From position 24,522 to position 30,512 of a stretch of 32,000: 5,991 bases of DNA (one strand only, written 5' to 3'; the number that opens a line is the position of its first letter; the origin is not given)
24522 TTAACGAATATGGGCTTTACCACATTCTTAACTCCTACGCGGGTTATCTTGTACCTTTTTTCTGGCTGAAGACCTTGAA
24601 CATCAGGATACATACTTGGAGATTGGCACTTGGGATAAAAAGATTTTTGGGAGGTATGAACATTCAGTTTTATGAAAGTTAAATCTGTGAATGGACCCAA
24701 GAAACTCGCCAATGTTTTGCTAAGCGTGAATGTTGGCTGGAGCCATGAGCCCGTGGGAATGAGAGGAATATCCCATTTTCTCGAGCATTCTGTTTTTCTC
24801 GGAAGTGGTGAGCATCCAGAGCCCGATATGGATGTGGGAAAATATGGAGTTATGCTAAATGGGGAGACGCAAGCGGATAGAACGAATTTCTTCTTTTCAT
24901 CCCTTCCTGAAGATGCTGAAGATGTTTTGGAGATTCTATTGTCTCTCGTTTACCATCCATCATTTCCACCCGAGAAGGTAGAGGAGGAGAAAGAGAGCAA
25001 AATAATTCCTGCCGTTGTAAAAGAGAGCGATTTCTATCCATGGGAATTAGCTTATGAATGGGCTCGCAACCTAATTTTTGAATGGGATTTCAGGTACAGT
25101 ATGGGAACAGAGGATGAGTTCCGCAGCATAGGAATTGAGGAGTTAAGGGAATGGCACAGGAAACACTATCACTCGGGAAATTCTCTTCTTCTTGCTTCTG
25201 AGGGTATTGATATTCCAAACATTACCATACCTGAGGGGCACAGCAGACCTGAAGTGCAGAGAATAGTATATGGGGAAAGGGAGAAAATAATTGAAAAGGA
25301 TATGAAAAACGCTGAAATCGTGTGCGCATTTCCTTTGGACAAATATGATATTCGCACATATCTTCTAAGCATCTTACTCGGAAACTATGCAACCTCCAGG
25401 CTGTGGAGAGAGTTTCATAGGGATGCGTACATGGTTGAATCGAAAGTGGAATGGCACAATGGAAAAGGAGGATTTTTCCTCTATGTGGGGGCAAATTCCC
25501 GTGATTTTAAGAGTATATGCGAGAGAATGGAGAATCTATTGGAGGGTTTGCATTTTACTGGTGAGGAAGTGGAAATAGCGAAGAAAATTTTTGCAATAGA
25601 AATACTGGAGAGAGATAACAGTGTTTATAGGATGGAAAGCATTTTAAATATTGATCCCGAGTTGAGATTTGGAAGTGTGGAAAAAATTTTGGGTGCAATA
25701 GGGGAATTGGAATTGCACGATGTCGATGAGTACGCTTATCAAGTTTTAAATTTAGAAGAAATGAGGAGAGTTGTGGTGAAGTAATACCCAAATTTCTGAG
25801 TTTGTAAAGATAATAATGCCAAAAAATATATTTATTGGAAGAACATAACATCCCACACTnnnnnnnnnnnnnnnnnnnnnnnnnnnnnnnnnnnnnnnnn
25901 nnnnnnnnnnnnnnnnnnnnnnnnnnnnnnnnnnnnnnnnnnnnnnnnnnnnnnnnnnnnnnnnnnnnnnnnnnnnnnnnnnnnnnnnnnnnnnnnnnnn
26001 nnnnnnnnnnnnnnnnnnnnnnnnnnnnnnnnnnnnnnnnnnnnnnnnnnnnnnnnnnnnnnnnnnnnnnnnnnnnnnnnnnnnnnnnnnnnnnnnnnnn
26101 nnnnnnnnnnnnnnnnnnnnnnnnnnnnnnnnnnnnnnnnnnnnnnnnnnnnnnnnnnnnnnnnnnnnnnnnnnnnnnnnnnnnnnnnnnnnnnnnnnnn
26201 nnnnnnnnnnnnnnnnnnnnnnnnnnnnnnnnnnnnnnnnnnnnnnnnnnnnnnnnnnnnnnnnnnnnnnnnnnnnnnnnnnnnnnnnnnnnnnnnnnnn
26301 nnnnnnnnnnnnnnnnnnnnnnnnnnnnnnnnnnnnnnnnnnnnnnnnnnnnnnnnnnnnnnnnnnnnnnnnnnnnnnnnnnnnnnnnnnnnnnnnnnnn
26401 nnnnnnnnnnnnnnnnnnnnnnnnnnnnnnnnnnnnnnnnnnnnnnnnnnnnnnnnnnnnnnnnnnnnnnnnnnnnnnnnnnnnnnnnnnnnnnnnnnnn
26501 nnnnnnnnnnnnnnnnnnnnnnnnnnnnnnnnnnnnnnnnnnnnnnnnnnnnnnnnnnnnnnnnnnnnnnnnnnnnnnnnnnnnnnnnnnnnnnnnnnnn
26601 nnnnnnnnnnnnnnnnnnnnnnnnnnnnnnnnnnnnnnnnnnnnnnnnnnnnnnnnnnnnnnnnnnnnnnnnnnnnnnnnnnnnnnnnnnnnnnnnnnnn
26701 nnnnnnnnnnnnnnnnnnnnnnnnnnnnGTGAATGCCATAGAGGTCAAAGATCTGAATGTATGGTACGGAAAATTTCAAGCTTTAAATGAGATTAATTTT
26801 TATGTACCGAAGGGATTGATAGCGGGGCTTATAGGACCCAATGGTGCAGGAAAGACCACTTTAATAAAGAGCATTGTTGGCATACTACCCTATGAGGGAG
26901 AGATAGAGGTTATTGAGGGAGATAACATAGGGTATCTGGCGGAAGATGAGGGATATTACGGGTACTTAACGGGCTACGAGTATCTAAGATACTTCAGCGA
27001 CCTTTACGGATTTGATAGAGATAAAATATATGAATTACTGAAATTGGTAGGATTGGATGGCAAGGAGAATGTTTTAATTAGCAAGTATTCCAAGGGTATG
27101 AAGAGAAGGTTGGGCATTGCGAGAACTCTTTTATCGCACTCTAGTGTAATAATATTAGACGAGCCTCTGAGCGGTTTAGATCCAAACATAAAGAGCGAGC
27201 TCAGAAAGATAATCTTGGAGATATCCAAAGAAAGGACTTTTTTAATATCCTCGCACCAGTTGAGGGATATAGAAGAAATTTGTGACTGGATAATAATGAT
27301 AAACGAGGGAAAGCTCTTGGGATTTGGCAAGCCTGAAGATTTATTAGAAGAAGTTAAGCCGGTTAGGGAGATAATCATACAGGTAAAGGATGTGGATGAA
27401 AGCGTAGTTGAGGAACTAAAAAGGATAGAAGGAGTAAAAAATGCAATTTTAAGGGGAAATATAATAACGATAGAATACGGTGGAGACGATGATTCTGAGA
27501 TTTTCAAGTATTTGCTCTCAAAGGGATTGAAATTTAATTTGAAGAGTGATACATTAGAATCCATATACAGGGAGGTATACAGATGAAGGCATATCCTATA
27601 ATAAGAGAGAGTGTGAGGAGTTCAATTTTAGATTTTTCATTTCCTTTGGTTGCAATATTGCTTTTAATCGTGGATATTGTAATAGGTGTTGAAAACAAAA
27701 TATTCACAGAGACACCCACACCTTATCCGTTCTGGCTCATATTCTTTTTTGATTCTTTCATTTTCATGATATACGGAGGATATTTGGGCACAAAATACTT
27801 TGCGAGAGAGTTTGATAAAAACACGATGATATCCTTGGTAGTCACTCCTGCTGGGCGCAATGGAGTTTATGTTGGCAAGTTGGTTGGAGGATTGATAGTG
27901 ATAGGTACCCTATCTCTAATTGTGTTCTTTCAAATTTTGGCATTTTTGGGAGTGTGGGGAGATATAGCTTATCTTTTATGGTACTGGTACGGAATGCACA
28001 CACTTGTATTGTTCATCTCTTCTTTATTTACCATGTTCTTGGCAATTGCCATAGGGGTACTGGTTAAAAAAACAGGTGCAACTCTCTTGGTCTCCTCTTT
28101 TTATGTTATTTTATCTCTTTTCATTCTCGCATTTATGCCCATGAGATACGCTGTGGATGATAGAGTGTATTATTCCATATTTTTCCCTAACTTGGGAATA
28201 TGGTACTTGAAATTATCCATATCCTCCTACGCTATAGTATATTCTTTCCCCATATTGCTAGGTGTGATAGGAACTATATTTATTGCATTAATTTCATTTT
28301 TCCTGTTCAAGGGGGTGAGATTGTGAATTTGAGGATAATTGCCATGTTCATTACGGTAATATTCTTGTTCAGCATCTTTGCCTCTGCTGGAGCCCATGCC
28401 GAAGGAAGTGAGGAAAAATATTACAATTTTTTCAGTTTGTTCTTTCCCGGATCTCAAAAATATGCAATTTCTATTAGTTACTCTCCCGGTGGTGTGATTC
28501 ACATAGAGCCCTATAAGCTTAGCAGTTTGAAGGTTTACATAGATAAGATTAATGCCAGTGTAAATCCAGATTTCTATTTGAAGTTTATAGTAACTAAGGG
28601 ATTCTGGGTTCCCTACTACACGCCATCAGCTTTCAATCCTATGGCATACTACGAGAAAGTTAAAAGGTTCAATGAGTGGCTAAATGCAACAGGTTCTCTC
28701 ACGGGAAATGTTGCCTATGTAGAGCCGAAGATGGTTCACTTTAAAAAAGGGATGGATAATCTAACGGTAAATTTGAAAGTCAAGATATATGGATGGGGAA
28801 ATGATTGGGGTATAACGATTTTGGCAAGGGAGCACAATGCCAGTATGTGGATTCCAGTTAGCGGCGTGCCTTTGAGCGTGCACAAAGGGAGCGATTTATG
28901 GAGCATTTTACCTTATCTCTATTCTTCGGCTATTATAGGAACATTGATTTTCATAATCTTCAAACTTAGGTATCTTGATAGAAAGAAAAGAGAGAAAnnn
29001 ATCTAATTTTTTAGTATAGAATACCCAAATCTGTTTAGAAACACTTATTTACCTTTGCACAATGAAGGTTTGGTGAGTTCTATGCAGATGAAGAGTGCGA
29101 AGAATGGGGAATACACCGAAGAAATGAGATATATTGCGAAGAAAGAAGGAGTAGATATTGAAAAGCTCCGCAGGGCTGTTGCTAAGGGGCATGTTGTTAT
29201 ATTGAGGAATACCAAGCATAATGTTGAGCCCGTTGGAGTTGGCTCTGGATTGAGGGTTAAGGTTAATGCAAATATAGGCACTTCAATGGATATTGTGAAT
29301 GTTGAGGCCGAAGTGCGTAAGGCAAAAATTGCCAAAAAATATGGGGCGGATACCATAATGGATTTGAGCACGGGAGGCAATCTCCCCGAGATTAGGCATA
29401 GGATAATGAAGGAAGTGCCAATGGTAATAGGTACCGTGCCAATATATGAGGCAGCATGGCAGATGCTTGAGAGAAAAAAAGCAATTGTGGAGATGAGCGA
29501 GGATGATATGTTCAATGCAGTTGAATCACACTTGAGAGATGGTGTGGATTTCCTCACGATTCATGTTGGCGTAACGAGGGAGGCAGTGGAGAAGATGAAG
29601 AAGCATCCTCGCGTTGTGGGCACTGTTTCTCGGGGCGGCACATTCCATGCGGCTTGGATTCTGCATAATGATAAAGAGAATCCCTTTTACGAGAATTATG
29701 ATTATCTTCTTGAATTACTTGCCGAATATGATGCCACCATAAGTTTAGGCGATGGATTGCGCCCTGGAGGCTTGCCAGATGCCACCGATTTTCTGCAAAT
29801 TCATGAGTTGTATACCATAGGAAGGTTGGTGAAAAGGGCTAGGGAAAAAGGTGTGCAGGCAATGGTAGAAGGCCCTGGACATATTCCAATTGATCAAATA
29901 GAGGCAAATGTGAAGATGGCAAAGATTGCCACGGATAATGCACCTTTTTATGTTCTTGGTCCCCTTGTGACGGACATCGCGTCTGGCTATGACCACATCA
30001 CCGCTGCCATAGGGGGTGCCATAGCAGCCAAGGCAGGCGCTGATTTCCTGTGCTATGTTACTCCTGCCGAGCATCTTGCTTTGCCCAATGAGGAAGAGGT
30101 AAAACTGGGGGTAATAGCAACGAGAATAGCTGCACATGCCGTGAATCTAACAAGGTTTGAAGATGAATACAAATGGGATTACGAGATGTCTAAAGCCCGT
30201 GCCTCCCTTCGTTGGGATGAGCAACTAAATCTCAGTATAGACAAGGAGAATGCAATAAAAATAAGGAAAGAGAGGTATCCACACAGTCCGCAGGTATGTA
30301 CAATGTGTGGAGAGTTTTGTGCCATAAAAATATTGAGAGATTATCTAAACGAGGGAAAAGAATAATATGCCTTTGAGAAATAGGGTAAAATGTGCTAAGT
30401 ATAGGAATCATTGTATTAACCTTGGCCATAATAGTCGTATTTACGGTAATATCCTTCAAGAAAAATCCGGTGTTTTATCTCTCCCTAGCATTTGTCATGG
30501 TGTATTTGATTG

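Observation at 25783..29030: Repeat-bracketed four-gene ABC-2 cassette encoding two unknown paralogous anchored ectodomain proteins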

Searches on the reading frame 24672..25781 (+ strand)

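Call 3: search_protein_families(library=pfam, proteins=[window:24672-25781:+], max_evalue=0.1)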
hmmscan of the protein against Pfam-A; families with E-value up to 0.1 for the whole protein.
window:24672-25781:+ (370 aa): 3 families
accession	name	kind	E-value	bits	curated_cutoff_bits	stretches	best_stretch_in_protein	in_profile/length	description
PF00675.25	Peptidase_M16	-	2.6e-17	63.5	22.3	1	6-109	5-111/149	Insulinase (Peptidase family M16)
PF05193.26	Peptidase_M16_C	-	1.3e-08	35.4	23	1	196-305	58-179/181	Peptidase M16 inactive domain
PF07505.17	DUF5131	-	0.039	13.9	28.9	1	308-352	132-176/243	Protein of unknown function (DUF5131)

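Call 4: search_protein_families(library=ncbifam, proteins=[window:24672-25781:+], max_evalue=0.1)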
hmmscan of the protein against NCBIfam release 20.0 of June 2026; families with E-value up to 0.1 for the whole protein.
window:24672-25781:+ (370 aa): 3 families
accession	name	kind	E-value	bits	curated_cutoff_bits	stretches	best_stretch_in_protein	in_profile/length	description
NF047421.1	YfmH_fam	equivalog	5.4e-15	55.5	250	1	31-180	60-206/425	EF-P 5-aminopentanol modification-associated protein YfmH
TIGR02110.1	PQQ_syn_pqqF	equivalog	2.8e-07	29.7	320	1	13-105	22-117/697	pyrroloquinoline quinone biosynthesis protein PqqF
NF011681.0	PRK15101.1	equivalog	7.7e-06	24.2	765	1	16-77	69-133/961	pitrilysin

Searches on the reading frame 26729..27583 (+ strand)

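Call 3: search_protein_families(library=pfam, proteins=[window:26729-27583:+], max_evalue=0.1)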
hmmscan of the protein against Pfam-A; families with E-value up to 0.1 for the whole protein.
window:26729-27583:+ (285 aa): 12 families
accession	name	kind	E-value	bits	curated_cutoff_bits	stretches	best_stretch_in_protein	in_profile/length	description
PF00005.33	ABC_tran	-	2e-23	84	25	1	19-147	1-136/137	ABC transporter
PF13304.12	AAA_21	-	5e-13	50.2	27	2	108-177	226-299/304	AAA domain, putative AbiEii toxin, Type IV TA system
PF02463.25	SMC_N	-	0.00014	21.8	40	0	31-50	26-45/220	RecF/RecN/SMC N terminal domain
PF13476.12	AAA_23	-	0.0011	20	27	1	15-53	9-43/201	AAA domain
PF01078.27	Mg_chelatase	-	0.0021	17.9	20.3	1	34-72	27-65/207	Magnesium chelatase, subunit ChlI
PF13555.12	AAA_29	-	0.0069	16.5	27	1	15-53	11-46/61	P-loop containing region of AAA domain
PF00004.35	AAA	-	0.015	16.1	21.2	1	34-54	3-23/131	ATPase family associated with various cellular activities (AAA)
PF13401.12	AAA_22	-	0.016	15.9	27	1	34-145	10-92/130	AAA domain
PF02492.25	cobW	-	0.037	14.1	20.7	1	32-65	3-36/180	CobW/HypB/UreG, nucleotide-binding domain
PF13671.12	AAA_33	-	0.047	14.4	27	1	34-66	4-32/143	AAA domain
PF02367.23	TsaE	-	0.073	13.5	26.6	0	27-58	19-50/128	Threonylcarbamoyl adenosine biosynthesis protein TsaE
PF13604.12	AAA_30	-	0.088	13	27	0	30-57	19-46/191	AAA domain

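Call 4: search_protein_families(library=ncbifam, proteins=[window:26729-27583:+], max_evalue=0.1)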
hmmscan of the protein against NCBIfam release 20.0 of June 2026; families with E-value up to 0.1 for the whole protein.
window:26729-27583:+ (285 aa): 203 families (the best 25 are shown)
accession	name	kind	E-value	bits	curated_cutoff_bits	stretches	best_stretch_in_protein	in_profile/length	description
TIGR03522.1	GldA_ABC_ATP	equivalog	6.6e-54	183.4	402.6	1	3-283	2-300/301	gliding motility-associated ABC transporter ATP-binding subunit GldA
TIGR01188.1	drrA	subfamily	2.9e-45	154.9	312.45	1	13-226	3-231/302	daunorubicin resistance ABC transporter, ATP-binding protein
TIGR03740.1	galliderm_ABC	subfamily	6.9e-42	143.6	309.75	1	5-197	2-203/223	lantibiotic protection ABC transporter ATP-binding subunit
NF047568.1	PSM_export_PmtC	equivalog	1.4e-39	136.3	375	1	5-250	2-249/290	phenol-soluble modulin export ABC transporter ATP-binding protein PmtC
NF047565.1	PSM_export_PmtA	equivalog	8.8e-34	117.1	350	1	2-231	1-238/282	phenol-soluble modulin export ABC transporter ATP-binding protein PmtA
TIGR04521.1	ECF_ATPase_2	equivalog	2.7e-31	108.7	330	2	98-232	122-258/279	energy-coupling factor transporter ATPase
NF033858.1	ABC2_perm_RbbA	equivalog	8.2e-30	103.4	1050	1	3-209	266-488/909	ribosome-associated ATPase/putative transporter RbbA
NF010060.0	PRK13537.1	equivalog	1.9e-29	102.5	521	1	3-208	15-236/314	nodulation factor ABC transporter ATP-binding protein NodI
NF010059.0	PRK13536.1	equivalog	4.3e-29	101.3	549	2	99-217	154-273/342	nodulation factor ABC transporter ATP-binding protein NodI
TIGR04406.1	LPS_export_lptB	equivalog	4.4e-29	101.5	240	1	4-210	2-227/239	LPS export ABC transporter ATP-binding protein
TIGR03864.1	PQQ_ABC_ATP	hypoth_equivalog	7e-29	100.9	302.25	1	3-209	1-223/236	ABC transporter, ATP-binding subunit, PQQ-dependent alcohol dehydrogenase system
TIGR02315.1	ABC_phnC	equivalog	8.7e-29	100.6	266.1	2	94-208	120-236/243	phosphonate ABC transporter ATP-binding protein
NF000355.4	ribo_prot_ABC_F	equivalog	7.9e-28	97.6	380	1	3-190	313-498/499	ribosomal protection-like ABC-F family protein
TIGR01288.1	nodI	equivalog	1.4e-27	96.5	424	1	3-222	4-239/303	nodulation factor ABC transporter ATP-binding protein NodI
TIGR03411.1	urea_trans_UrtD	equivalog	1.5e-27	96.8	304.1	2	96-206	120-230/242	urea ABC transporter ATP-binding protein UrtD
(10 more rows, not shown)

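Call 83: search_protein_families(library=padloc, proteins=[window:26729-27583:+], max_evalue=0.01)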
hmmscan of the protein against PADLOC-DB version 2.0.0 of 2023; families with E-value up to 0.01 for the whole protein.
window:26729-27583:+ (285 aa): 29 families (the best 25 are shown)
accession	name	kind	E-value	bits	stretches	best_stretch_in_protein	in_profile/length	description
PDLC04135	mad3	-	2.1e-28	97.9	2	108-193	252-339/374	mads_3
PDLC02980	AriA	-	5e-12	44.4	2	110-177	228-299/304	-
PDLC04140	mad8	-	7.6e-09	33.5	1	17-255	15-168/314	mads_8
PDLC04214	HEC-02A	-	4.1e-07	27.6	1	112-177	208-278/338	-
PDLC04175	HEC-01A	-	1.8e-06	25.3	1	118-176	247-307/363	-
PDLC02335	AbiLi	-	2.2e-06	25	1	31-177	78-237/326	AbiLi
PDLC02914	ATPase-Toprim_I-B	-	2.9e-06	24.8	1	22-50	18-46/443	-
PDLC04213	HEC-02A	-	5.8e-06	24.1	0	16-52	11-46/337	-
PDLC04541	PDC-M25A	-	0.0001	19.6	0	14-48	8-40/380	-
PDLC04164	AriA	-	0.00011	19.9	0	31-53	29-51/253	-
PDLC04177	HEC-01A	-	0.00011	19.3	0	118-177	275-336/393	-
PDLC04236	PDC-M01A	-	0.00016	18.8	0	27-52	61-86/388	-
PDLC00289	PtuA1|PtuA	-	0.00025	18.2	0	132-176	243-287/404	AAA ATPase domain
PDLC04242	PDC-M01A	-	0.00028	17.2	0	30-53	217-240/566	-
PDLC04148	HEC-03B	-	0.00033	17.8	0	137-173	338-376/458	-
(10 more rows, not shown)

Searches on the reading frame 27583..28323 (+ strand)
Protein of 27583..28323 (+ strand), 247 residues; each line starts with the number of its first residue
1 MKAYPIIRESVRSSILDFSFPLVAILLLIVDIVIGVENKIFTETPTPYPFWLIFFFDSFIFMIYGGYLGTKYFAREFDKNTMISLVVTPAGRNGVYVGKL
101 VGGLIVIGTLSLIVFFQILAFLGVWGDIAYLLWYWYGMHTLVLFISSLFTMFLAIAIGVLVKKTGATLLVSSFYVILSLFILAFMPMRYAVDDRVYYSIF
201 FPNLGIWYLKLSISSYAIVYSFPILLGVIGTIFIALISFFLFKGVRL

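Call 3: search_protein_families(library=pfam, proteins=[window:27583-28323:+], max_evalue=0.1)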
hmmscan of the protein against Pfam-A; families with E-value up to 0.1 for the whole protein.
window:27583-28323:+ (247 aa): 2 families
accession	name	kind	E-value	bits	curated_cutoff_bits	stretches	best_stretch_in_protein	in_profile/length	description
PF12679.13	ABC2_membrane_2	-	2.7e-06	27.3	27.2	1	59-180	76-198/283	ABC-2 family transporter protein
PF12730.13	ABC2_membrane_4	-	3.8e-06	27.4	27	1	45-177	43-178/179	ABC-2 family transporter protein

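Call 4: search_protein_families(library=ncbifam, proteins=[window:27583-28323:+], max_evalue=0.1)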
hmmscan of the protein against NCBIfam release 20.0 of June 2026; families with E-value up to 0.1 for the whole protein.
window:27583-28323:+ (247 aa): 1 family
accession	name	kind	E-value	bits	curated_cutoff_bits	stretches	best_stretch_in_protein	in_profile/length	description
NF038293.1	permease_SagH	equivalog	0.00054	18.9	450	1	61-184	188-301/370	SagH family ABC transporter permease subunit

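Call 83: search_protein_families(library=padloc, proteins=[window:27583-28323:+], max_evalue=0.01)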
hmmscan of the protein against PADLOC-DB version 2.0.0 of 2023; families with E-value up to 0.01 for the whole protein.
window:27583-28323:+ (247 aa): 0 families

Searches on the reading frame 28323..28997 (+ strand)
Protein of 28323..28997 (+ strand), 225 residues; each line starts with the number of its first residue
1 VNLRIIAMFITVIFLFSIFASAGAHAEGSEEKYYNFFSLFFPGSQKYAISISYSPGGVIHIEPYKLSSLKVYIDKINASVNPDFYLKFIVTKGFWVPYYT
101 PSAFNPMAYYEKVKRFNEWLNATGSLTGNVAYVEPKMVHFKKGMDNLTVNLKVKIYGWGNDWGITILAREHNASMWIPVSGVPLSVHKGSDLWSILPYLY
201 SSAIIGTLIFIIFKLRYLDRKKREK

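Call 3: search_protein_families(library=pfam, proteins=[window:28323-28997:+], max_evalue=0.1)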
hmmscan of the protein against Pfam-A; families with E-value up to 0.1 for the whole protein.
window:28323-28997:+ (225 aa): 0 families

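Call 4: search_protein_families(library=ncbifam, proteins=[window:28323-28997:+], max_evalue=0.1)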
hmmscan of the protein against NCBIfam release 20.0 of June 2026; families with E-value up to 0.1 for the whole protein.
window:28323-28997:+ (225 aa): 0 families

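Call 30: find_homologous_proteins(query=window:28323-28997:+, max_evalue=0.001)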
Query window:28323-28997:+ (225 aa): 4 proteins with E <= 0.001 among 165 candidates.
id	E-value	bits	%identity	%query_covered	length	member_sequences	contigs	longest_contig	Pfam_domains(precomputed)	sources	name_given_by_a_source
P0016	1.4e-141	488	96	100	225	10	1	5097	-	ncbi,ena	-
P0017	6.6e-114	397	80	99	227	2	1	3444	-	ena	-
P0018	9.0e-57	211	46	96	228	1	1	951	-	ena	-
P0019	1.6e-53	200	43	90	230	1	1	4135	-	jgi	-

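Call 83: search_protein_families(library=padloc, proteins=[window:28323-28997:+], max_evalue=0.01)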
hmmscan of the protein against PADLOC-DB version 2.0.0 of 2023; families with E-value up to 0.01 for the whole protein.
window:28323-28997:+ (225 aa): 0 families

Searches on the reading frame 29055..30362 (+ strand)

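Call 3: search_protein_families(library=pfam, proteins=[window:29055-30362:+], max_evalue=0.1)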
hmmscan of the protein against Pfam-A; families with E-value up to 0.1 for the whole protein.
window:29055-30362:+ (436 aa): 1 family
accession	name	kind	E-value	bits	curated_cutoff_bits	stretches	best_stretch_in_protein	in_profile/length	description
PF01964.24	ThiC_Rad_SAM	-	1.5e-190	633.9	25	1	11-428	2-419/420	Radical SAM ThiC family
